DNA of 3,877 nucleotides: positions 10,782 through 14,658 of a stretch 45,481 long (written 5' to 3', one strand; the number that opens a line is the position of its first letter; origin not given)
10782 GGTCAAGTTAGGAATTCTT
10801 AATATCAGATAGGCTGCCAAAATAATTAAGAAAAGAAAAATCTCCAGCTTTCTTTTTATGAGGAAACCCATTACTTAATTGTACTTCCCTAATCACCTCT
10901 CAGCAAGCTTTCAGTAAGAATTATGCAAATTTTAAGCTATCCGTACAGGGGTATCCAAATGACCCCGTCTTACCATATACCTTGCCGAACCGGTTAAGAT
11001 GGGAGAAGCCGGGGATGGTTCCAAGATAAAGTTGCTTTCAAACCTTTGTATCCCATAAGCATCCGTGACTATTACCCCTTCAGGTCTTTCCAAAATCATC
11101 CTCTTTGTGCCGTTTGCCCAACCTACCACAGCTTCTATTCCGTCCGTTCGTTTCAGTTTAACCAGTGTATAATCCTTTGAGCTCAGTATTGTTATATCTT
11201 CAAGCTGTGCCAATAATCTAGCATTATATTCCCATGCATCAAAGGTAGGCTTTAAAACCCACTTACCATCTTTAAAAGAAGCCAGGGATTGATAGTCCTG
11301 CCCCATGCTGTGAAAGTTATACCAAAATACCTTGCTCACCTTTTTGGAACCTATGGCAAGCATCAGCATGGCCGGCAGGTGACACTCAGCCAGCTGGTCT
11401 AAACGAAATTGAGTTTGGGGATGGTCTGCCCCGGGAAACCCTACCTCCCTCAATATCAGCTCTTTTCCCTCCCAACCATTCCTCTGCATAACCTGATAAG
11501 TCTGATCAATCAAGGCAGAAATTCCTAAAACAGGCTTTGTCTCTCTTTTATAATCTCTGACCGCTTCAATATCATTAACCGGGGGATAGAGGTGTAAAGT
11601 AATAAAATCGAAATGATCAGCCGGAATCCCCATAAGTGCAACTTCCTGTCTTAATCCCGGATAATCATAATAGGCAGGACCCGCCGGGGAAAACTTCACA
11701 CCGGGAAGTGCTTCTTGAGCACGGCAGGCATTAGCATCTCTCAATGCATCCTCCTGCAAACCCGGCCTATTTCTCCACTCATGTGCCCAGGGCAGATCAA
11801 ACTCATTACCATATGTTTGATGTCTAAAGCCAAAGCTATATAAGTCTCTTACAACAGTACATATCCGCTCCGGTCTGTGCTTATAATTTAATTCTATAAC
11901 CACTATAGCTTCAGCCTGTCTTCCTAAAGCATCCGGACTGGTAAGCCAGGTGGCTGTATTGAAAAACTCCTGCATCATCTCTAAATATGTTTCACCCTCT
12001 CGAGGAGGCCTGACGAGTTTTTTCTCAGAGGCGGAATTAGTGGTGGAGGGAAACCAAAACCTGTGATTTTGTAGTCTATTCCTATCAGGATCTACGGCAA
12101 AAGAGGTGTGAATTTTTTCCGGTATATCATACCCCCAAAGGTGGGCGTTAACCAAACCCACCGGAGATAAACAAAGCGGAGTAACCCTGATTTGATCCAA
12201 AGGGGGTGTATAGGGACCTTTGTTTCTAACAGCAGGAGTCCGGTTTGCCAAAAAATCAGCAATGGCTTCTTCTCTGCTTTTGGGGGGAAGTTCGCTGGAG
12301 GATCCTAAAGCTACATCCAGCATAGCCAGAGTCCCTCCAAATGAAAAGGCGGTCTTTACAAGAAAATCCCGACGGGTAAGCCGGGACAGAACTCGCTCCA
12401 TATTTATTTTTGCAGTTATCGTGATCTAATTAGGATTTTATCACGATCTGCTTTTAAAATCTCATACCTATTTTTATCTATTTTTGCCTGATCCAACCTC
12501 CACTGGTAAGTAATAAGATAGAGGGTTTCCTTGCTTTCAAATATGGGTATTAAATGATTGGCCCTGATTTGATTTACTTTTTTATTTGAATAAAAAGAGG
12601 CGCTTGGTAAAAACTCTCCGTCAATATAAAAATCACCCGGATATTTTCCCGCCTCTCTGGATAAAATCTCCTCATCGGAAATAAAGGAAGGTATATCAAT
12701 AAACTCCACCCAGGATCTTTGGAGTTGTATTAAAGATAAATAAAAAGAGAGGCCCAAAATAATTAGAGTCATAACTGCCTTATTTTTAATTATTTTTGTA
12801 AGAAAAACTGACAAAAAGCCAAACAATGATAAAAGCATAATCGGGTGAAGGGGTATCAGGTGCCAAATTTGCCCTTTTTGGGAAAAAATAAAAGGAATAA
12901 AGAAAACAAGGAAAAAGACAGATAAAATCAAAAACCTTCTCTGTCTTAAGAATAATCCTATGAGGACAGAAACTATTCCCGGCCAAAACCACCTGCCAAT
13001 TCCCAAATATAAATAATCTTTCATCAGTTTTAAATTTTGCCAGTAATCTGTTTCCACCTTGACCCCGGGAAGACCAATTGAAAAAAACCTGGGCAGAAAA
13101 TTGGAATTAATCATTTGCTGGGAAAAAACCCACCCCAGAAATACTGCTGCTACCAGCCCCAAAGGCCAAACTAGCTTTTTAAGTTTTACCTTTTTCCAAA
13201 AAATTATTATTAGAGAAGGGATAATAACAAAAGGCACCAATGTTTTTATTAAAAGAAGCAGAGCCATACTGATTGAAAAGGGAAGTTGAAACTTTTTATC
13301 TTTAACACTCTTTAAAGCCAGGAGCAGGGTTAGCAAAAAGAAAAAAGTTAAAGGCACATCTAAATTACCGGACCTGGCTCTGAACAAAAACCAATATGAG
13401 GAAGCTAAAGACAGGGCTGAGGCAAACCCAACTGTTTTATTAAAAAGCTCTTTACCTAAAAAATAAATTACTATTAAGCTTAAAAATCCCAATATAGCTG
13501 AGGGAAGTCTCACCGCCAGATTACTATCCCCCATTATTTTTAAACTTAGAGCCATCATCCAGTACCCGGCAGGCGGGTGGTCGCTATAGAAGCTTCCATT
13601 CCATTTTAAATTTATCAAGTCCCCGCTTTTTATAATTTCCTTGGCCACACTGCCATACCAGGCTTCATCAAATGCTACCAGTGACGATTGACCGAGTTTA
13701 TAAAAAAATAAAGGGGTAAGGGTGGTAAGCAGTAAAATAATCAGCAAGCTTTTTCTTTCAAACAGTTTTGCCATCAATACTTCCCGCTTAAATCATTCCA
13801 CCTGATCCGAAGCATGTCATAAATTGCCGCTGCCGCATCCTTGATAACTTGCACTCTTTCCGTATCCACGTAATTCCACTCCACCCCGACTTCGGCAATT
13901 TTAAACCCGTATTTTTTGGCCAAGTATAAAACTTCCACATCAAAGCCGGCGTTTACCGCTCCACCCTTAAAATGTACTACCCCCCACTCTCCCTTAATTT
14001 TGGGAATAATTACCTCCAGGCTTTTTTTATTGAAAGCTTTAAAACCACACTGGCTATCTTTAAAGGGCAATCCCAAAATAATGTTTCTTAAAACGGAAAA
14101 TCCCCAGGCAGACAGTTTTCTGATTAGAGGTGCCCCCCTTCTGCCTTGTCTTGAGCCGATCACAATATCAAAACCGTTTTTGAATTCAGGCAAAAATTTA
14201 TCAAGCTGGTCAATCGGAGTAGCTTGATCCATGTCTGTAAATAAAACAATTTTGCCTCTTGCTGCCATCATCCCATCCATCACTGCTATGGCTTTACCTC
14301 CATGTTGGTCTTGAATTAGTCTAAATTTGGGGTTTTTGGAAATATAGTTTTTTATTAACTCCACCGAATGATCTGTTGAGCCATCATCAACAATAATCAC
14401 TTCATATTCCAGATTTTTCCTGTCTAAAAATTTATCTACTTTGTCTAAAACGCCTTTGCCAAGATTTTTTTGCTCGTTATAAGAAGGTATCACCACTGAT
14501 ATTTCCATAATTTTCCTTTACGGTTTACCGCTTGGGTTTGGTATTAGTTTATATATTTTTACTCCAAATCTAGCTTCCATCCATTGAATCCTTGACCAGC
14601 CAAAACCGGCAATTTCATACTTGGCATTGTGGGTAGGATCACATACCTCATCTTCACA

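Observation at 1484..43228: Exceptional density of GT-C-like membrane glycosyltransferases: an extracytoplasmic glycosylation supercluster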

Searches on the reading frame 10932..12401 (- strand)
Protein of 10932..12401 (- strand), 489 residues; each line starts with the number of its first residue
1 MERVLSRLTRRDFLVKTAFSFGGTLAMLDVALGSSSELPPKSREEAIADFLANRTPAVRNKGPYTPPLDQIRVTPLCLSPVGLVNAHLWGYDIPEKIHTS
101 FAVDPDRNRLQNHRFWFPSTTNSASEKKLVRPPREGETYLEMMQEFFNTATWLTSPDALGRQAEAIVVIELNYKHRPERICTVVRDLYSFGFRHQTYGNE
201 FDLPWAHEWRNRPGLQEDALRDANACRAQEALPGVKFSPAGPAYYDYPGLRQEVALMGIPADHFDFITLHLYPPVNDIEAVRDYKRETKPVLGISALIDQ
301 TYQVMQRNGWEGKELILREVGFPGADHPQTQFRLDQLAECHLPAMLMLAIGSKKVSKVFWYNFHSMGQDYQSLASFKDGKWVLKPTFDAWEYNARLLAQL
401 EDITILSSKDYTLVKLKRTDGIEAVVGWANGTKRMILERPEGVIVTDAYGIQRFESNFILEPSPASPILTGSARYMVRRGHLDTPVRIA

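Call 5: search_protein_families(library=pfam, proteins=[window:10932-12401:-], max_evalue=0.01)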
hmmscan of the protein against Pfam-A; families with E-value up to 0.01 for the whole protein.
window:10932-12401:- (489 aa): 0 families

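Call 9: search_protein_families(library=ncbifam, proteins=[window:10932-12401:-], max_evalue=1)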
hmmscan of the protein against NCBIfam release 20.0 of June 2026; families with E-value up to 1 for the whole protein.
window:10932-12401:- (489 aa): 0 families

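Call 58: search_solved_structures(query=window:10932-12401:-, max_evalue=1)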
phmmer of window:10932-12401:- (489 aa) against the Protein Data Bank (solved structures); distinct sequences matched with E-value up to 1: 6.
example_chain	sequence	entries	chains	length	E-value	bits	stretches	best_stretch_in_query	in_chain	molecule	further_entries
6vgo_A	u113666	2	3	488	0.16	13.7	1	98-207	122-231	Dipeptidase 3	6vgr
1itq_A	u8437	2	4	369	0.17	13.6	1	113-214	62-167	RENAL DIPEPTIDASE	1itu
9h0b_B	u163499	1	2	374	0.44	12.2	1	137-211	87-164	Dipeptidase 1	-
5w42_B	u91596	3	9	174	0.54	12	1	308-416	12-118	Hemagglutinin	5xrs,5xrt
6nhq_B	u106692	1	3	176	0.63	11.7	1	308-417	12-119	Hemagglutinin HA2 chain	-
8gv5_B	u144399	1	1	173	0.96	11.1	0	360-415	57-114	Hemagglutinin HA2 chain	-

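Call 81: search_protein_representatives(protein=window:10932-12401:-)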
Query: 489 residues. Proteins with E-value up to 0.001 (for the whole library): 18; up to 1e-10: 12; up to 1e-30: 1. The best 18 are listed.
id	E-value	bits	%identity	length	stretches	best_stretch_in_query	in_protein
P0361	3.4e-198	675.6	65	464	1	35-487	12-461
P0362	1.2e-25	106.6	34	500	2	302-480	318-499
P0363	1.1e-24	103.3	31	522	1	35-477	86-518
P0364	2.5e-19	85.7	29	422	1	125-450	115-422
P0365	8.6e-19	83.9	29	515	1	37-478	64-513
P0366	3.1e-17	78.8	31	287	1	303-485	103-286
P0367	1.8e-16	76.3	28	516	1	38-477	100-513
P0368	2.9e-16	75.6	30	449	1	6-477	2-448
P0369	1.5e-14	69.9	32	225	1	311-477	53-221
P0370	2.7e-12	62.5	29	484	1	29-480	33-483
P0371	1.3e-11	60.2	29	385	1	137-475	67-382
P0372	1.9e-11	59.7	25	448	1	8-478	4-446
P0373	4.1e-08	48.7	29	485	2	317-478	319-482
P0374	1.6e-06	43.5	28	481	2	315-419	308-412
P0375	2.4e-06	42.8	27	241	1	296-461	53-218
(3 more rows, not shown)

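Call 83: search_solved_structures(query=A6, max_evalue=1)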
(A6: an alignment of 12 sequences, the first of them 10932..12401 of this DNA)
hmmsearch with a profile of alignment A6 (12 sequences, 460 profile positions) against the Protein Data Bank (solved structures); distinct sequences matched with E-value up to 1: 6.
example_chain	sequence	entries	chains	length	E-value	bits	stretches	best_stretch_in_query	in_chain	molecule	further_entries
5u22_A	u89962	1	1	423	0.014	17.4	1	171-299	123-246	N2152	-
7uek_A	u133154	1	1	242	0.067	15.1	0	151-189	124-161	OT3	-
3ur7_A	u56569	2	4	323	0.25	13.3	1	182-313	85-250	Glucan endo-1,3-beta-D-glucosidase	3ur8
9uri_A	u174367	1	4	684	0.49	12.3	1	141-187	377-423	Polyphosphate kinase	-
9urj_A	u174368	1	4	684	0.5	12.3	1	141-187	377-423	Polyphosphate kinase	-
1xdo_A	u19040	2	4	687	0.5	12.3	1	141-187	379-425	Polyphosphate kinase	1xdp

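Call 84: search_protein_families(library=pfam, alignment_id=A6, max_evalue=0.1)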
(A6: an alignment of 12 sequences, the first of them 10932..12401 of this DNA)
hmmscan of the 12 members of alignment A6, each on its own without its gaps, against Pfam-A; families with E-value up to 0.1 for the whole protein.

A. member 1, window:10932-12401:- (489 aa): 0 families

B. families by the number of members that match (of 12 scanned): 1 family
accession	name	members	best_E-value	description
PF19359.4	DUF5936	1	0.063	Family of unknown function (DUF5936)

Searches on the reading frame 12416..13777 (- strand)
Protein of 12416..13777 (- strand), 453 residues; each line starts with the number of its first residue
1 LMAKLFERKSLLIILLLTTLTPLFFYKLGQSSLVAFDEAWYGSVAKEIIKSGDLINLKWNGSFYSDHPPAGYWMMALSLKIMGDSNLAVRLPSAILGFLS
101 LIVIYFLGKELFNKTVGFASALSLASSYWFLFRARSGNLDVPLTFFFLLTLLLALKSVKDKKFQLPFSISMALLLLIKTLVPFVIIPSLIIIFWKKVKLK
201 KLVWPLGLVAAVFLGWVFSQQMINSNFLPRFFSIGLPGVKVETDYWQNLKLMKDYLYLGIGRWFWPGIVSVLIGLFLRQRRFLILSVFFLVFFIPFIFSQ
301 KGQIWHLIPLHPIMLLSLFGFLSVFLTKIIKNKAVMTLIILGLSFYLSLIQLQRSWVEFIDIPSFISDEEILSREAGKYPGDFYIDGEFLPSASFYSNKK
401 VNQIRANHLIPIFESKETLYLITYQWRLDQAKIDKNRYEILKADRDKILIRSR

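Call 4: search_protein_families(library=pfam, proteins=[window:12416-13777:-], max_evalue=0.01)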
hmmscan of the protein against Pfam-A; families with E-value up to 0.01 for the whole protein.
window:12416-13777:- (453 aa): 3 families
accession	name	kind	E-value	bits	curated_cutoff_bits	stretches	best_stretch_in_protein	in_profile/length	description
PF13231.12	PMT_2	-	3.6e-23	83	26.1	1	66-212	1-151/160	Dolichyl-phosphate-mannose-protein mannosyltransferase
PF02366.24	PMT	-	6.7e-07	29.5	22.7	1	23-232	10-232/245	Dolichyl-phosphate-mannose-protein mannosyltransferase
PF02516.20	STT3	-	4.6e-06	26.8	24.5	1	93-193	102-206/405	Oligosaccharyl transferase STT3, N-terminal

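Call 9: search_protein_families(library=ncbifam, proteins=[window:12416-13777:-], max_evalue=1)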
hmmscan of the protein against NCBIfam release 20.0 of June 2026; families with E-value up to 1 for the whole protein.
window:12416-13777:- (453 aa): 3 families
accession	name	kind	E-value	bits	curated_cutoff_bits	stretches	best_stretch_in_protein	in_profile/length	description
NF009784.2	PRK13279.1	equivalog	6.9e-15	54.6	567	1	13-232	7-238/539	lipid IV(A) 4-amino-4-deoxy-L-arabinosyltransferase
TIGR03663.1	TIGR03663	subfamily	1.4e-05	24.4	126.25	1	33-200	23-186/435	flippase activity-associated protein Agl23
TIGR04154.1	archaeo_STT3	subfamily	3.4e-05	22.4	450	1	89-162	98-177/831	oligosaccharyl transferase, archaeosortase A system-associated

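Call 10: search_solved_structures(query=window:12416-13777:-, max_evalue=1, show_alignments=1)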
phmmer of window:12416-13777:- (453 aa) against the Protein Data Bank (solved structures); distinct sequences matched with E-value up to 1: 1.
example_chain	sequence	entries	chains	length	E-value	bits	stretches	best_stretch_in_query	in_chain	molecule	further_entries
5ezm_A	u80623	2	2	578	5.9e-07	32.3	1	13-314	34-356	4-amino-4-deoxy-L-arabinose transferase or related glycosyltransferases of PMT family | 4-amino-4-deoxy-L-arabinose (L-Ara4N) transferase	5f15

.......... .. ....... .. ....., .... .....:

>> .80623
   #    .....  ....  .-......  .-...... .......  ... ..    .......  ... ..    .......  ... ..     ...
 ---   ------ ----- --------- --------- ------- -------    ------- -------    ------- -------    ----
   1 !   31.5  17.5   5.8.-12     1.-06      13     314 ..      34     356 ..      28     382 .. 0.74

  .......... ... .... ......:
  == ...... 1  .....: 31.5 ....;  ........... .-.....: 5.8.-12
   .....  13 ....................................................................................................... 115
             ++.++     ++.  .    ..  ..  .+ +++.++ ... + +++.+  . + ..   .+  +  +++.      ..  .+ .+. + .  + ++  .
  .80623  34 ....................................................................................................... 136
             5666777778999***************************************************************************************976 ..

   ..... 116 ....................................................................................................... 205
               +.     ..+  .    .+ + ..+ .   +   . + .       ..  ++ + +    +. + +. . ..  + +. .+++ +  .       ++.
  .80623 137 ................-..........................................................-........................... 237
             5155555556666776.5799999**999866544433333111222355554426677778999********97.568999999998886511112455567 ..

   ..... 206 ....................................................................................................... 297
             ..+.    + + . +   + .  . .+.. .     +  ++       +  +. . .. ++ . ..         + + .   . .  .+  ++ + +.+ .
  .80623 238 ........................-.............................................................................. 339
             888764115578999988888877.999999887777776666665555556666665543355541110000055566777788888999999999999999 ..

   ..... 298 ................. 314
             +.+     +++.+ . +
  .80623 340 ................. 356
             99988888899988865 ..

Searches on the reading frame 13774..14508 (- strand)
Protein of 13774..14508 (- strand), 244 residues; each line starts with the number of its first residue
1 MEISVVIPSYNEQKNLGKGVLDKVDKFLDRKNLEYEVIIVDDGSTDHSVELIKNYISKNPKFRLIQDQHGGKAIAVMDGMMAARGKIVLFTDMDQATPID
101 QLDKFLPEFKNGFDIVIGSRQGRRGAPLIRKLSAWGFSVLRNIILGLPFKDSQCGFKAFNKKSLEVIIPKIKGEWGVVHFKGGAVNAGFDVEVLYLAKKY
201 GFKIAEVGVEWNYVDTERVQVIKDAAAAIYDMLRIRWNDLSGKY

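Call 5: search_protein_families(library=pfam, proteins=[window:13774-14508:-], max_evalue=0.01)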
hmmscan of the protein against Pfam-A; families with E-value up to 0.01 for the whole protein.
window:13774-14508:- (244 aa): 3 families
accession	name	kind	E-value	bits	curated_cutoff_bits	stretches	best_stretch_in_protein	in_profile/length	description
PF00535.33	Glycos_transf_2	-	1.5e-29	103.5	23.3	1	4-166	1-166/168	Glycosyl transferase family 2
PF10111.15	Glyco_tranf_2_2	-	3.4e-09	37.1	27.3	1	4-106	1-103/276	Glycosyltransferase like family 2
PF13641.12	Glyco_tranf_2_3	-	1.8e-05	25.3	27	1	3-116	3-119/230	Glycosyltransferase like family 2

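Call 31: search_protein_families(library=ncbifam, proteins=[window:13774-14508:-], max_evalue=0.00001)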
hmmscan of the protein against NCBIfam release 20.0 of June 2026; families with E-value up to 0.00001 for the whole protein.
window:13774-14508:- (244 aa): 19 families
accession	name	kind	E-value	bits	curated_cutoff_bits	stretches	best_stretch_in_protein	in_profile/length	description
NF047588.1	GlcsyltransPgfSStrep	equivalog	2.3e-23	82.9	500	1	1-168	1-168/308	glycosyltransferase PgfS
NF007482.0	PRK10073.1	equivalog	3.1e-18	65.9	423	1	2-96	7-97/334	glycosyltransferase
NF007986.1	PRK10714.1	equivalog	5.9e-18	64.9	529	1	2-166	7-171/316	undecaprenyl-phosphate 4-deoxy-4-formamido-L-arabinose transferase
NF041391.1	DPhHxTase_Halo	equivalog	7.2e-17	61.1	375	1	9-210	3-182/213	dolichyl-phosphate hexose transferase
NF041875.1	EPS_EpsD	equivalog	3e-16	59.7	370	1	3-115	1-110/325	exopolysaccharide biosynthesis glycosyltransferase EpsD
TIGR03937.1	PgaC_IcaA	equivalog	9.5e-16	57.7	422.3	1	2-101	46-142/407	poly-beta-1,6-N-acetyl-D-glucosamine synthase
NF038302.1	EPS_HpsE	equivalog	2.4e-14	53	300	1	1-96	1-98/307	hormogonium polysaccharide biosynthesis glycosyltransferase HpsE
NF047683.1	TeichurnBiosyTuaG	equivalog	2.1e-12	47.2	400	1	2-106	7-108/252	teichuronic acid biosynthesis protein TuaG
TIGR04283.1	glyco_like_mftF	equivalog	1.6e-11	44.2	182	1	3-103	1-91/221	TIGR04283 family arsenosugar biosynthesis glycosyltransferase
TIGR04182.1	glyco_TIGR04182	equivalog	4.1e-11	42.8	325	1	2-166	1-158/293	S-layer glycoprotein N-glycosyltransferase AglJ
TIGR03965.1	mycofact_glyco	equivalog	2.2e-10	40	280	1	2-111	75-181/467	mycofactocin biosynthesis glycosyltransferase MftF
NF050050.1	ProtGlycPglI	equivalog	7.8e-10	38.6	500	1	3-137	4-136/306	GalNAc(5)-diNAcBac-PP-undecaprenol beta-1,3-glucosyltransferase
NF010496.0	PRK13915.1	equivalog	1.5e-09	37.4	262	1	2-98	32-130/307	glucosyl-3-phosphoglycerate synthase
NF053739.1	GlytfEpsEBac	equivalog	4.5e-07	29.1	450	1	3-104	3-102/265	glycosyltransferase EpsE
TIGR04242.1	nodulat_NodC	equivalog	7.4e-07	28.4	550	1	3-109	50-156/395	chitooligosaccharide synthase NodC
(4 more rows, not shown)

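Call 55: search_solved_structures(query=window:13774-14508:-, max_evalue=0.001)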
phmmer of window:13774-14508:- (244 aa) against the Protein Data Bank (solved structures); distinct sequences matched with E-value up to 0.001: 24.
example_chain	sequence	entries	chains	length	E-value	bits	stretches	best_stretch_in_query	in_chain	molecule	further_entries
5mlz_A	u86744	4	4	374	1e-17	67.7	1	1-165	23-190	Dolichol monophosphate mannose synthase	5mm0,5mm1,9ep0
5ekp_C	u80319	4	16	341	5.8e-15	58.7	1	2-141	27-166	Uncharacterized glycosyltransferase sll0501 | Glycosyltransferase sll0501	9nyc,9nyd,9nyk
5eke_A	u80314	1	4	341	5.8e-15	58.7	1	2-141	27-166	Uncharacterized glycosyltransferase sll0501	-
9nye_A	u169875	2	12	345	6e-15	58.6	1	2-141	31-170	Glycosyltransferase sll0501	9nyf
9bhc_C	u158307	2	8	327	1.1e-13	54.5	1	2-166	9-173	Undecaprenyl-phosphate 4-deoxy-4-formamido-L-arabinose transferase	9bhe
8vxh_A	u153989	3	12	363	1.4e-13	54.1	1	2-166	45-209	Undecaprenyl-phosphate 4-deoxy-4-formamido-L-arabinose transferase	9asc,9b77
9hwj_A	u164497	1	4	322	2.3e-13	53.4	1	2-165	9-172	Undecaprenyl-phosphate 4-deoxy-4-formamido-L-arabinose transferase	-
2z87_A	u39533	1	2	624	5.5e-13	52.2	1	3-115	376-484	Chondroitin synthase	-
2z86_A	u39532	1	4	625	5.5e-13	52.2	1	3-115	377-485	Chondroitin synthase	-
5tze_C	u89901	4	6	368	1.6e-08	37.6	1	1-102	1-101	Glycosyl transferase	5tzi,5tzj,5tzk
5tz8_A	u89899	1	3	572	3.5e-08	36.4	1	1-101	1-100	Glycosyl transferase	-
5hea_A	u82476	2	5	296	5.9e-08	35.7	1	3-115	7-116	Putative glycosyltransferase (GalT1)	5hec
3bcv_A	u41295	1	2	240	1.3e-07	34.6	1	2-100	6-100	Putative glycosyltransferase protein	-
8bz8_A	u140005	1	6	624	3.6e-07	33.2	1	2-120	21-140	Glycosyltransferase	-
8bz4_A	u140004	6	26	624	3.6e-07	33.2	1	2-120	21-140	Glycosyltransferase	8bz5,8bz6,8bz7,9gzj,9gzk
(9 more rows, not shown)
